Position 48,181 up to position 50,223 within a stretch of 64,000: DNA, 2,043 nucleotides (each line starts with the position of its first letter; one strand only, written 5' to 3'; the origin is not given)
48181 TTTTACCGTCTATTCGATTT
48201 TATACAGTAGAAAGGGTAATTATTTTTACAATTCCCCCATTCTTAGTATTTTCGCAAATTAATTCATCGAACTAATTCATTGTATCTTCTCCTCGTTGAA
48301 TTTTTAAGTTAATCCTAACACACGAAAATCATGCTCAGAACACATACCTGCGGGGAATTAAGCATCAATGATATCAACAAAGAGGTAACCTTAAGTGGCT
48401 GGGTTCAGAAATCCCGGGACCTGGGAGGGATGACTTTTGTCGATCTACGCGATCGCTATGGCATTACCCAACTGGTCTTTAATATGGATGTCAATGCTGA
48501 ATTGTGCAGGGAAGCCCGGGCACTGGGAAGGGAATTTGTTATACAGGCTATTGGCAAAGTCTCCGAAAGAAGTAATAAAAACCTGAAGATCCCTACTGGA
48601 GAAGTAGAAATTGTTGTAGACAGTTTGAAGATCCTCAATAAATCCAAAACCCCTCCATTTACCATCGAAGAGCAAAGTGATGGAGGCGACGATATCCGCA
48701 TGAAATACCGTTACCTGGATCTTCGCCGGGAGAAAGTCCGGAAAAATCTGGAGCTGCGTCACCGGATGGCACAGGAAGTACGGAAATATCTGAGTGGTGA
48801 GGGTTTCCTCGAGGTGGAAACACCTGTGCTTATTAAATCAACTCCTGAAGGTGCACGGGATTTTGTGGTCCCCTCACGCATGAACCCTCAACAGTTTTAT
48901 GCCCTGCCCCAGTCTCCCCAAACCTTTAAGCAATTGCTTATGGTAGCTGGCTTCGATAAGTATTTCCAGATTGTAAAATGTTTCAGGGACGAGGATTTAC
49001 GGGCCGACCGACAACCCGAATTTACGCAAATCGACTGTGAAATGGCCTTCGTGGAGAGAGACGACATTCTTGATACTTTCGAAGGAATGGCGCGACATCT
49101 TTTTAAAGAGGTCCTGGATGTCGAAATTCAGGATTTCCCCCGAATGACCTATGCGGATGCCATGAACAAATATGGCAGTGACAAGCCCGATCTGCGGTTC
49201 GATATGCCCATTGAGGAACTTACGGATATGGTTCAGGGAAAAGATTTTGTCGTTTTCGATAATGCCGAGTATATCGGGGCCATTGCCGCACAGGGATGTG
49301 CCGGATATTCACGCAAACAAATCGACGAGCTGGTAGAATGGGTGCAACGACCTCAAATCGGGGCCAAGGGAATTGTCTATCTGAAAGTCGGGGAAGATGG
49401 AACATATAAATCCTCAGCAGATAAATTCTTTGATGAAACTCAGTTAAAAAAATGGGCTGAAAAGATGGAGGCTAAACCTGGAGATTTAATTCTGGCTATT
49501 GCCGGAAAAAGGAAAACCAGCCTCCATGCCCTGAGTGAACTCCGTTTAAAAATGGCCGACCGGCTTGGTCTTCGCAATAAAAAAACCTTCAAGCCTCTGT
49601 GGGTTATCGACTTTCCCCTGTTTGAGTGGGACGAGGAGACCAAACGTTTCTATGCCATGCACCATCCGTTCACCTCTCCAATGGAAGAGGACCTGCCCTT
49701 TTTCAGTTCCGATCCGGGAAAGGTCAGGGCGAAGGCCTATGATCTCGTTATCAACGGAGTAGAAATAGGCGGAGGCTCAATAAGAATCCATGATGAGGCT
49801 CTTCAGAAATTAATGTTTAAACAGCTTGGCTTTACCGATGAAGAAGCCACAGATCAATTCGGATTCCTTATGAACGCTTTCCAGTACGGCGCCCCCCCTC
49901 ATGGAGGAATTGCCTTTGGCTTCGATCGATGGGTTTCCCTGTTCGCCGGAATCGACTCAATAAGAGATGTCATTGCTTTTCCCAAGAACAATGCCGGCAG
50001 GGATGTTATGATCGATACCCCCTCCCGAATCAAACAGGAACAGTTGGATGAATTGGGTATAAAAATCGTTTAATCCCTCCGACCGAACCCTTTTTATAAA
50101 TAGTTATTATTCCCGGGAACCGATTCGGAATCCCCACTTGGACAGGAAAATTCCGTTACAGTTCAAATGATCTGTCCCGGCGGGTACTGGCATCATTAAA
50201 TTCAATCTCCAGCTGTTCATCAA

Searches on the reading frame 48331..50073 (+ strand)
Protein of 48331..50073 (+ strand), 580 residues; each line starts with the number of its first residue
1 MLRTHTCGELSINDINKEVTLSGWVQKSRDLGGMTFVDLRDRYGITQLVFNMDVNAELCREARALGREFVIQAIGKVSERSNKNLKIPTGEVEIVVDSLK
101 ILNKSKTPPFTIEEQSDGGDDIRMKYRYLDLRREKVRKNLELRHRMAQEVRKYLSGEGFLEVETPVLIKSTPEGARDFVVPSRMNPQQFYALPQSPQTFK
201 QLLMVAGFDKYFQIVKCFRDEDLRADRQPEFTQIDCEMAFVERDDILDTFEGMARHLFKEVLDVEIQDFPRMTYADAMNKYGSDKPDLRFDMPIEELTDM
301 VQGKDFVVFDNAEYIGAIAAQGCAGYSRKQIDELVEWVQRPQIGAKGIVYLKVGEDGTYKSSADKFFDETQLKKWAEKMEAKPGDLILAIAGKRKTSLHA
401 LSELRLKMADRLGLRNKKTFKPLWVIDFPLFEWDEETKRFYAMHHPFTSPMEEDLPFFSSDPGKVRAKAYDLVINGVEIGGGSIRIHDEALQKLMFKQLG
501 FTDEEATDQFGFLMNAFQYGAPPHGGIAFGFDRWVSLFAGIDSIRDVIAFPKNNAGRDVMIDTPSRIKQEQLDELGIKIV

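Call 11: find_encoding_contigs(protein=window:48331-50073:+, flank=4000, max_places=10)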
Protein window:48331-50073:+ (580 aa): no gene with exactly this product is on record in the collection.

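Call 29: search_protein_families(library=pfam, proteins=[window:48331-50070:+], max_evalue=0.01)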
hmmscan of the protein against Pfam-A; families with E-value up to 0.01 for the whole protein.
window:48331-50070:+ (580 aa): 4 families
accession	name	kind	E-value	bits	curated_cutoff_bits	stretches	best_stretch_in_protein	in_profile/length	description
PF00152.25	tRNA-synt_2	-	7.4e-124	413.2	25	1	121-553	3-307/308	tRNA synthetases class II (D, K and N)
PF01336.31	tRNA_anti-codon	-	5.5e-15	55.5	27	1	19-102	1-75/75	OB-fold nucleic acid binding domain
PF02938.19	GAD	-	1.1e-14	54.9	23.4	1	313-401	9-95/95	GAD domain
PF01409.25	tRNA-synt_2d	-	0.0004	20.4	19.8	1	209-265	103-157/246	tRNA synthetases class II core domain (F)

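Call 48: find_homologous_proteins(query=window:48331-50070:+, max_evalue=1e-200)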
Query window:48331-50070:+ (580 aa): 7996 proteins with E <= 1e-200 among 8000 candidates; the best 120 are listed.
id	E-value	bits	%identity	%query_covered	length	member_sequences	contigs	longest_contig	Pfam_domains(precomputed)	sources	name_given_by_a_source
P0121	0.0e+0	1327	100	100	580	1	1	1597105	PF01336.32,PF02938.20,PF00152.26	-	-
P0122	0.0e+0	1233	93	100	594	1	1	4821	PF01336.32,PF02938.20,PF00152.26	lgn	-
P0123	0.0e+0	1089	80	100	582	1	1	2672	PF01336.32,PF02938.20,PF00152.26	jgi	jgi:aspartyl-tRNA synthetase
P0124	0.0e+0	1083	81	99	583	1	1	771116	PF01336.32,PF02938.20,PF00152.26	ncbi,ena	-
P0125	0.0e+0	1082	81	99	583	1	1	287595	PF01336.32,PF02938.20,PF00152.26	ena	-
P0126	0.0e+0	1073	79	99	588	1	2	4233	PF01336.32,PF02938.20,PF00152.26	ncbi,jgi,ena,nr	ncbi:MAG TPA: aspartate--tRNA ligase [Bacteroidales bacterium]|nr:aspartate--tRNA ligase [Bacteroida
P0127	0.0e+0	1069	79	99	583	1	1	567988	PF01336.32,PF02938.20,PF00152.26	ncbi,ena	-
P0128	0.0e+0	1069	79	99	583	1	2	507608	PF01336.32,PF02938.20,PF00152.26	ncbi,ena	-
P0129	0.0e+0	1066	78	100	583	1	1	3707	PF01336.32,PF02938.20,PF00152.26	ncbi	ncbi:MAG: aspartate--tRNA ligase [Bacteroidales bacterium]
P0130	0.0e+0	1064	79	99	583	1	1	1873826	PF01336.32,PF02938.20,PF00152.26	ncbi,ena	-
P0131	0.0e+0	1061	77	100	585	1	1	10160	PF01336.32,PF02938.20,PF00152.26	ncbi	-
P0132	0.0e+0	1058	77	100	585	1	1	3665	PF01336.32,PF02938.20,PF00152.26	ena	-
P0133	0.0e+0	1054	77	100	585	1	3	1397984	PF01336.32,PF02938.20,PF00152.26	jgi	jgi:aspartyl-tRNA synthetase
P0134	0.0e+0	1053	77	100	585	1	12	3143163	PF01336.32,PF02938.20,PF00152.26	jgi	jgi:aspartyl-tRNA synthetase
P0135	0.0e+0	1053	77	100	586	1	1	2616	PF01336.32,PF02938.20,PF00152.26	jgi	jgi:aspartyl-tRNA synthetase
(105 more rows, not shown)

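Call 49: find_encoding_contigs(protein=P0122, flank=6000)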
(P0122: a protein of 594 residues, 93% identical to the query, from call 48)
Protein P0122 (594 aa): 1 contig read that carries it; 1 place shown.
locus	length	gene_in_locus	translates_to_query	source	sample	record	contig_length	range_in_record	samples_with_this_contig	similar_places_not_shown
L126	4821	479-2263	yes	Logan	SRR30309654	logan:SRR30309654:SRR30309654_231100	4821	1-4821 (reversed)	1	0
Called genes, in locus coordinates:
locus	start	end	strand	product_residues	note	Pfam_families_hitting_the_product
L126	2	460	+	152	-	?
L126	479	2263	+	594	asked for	PF01336:tRNA_anti-codon, PF00152:tRNA-synt_2, PF02938:GAD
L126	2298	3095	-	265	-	PF04170:NlpE, PF03724:META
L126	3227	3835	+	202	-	PF12099:DUF3575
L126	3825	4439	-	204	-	PF01351:RNase_HII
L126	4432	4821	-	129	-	?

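Call 50: find_encoding_contigs(protein=P0124, flank=5000, max_places=2)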
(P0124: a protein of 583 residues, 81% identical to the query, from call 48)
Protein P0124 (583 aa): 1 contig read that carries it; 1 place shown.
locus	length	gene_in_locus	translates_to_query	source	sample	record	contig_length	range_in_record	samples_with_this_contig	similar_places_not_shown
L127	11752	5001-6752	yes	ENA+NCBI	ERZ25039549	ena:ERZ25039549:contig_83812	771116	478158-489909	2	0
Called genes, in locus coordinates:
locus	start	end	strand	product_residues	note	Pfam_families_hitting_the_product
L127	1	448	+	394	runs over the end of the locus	PF02065:Melibiase (faint), PF16499:Melibiase_2, PF17450:Melibiase_2_C (faint), PF17801:Melibiase_C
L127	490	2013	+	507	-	PF00884:Sulfatase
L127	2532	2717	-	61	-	-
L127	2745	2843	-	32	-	-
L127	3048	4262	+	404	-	PF05977:MFS_3, PF07690:MFS_1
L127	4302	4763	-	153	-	PF00383:dCMP_cyt_deam_1, PF14437:MafB19-deam, PF14439:Bd3614-deam (faint)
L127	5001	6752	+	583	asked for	PF01336:tRNA_anti-codon, PF00152:tRNA-synt_2, PF02938:GAD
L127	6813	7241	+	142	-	PF12099:DUF3575 (faint)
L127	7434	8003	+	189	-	PF12099:DUF3575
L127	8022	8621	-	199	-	PF01351:RNase_HII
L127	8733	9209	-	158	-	PF00534:Glycos_transf_1, PF13692:Glyco_trans_1_4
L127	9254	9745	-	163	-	PF13439:Glyco_transf_4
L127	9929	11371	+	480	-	PF01943:Polysacc_synt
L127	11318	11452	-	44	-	-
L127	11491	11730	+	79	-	-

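Call 59: search_protein_families(library=pfam, proteins=[L126:2-457:+], max_evalue=0.01)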
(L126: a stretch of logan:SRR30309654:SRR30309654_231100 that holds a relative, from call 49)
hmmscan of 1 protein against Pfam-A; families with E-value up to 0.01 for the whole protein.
L126:2-457:+ (152 aa): 0 families
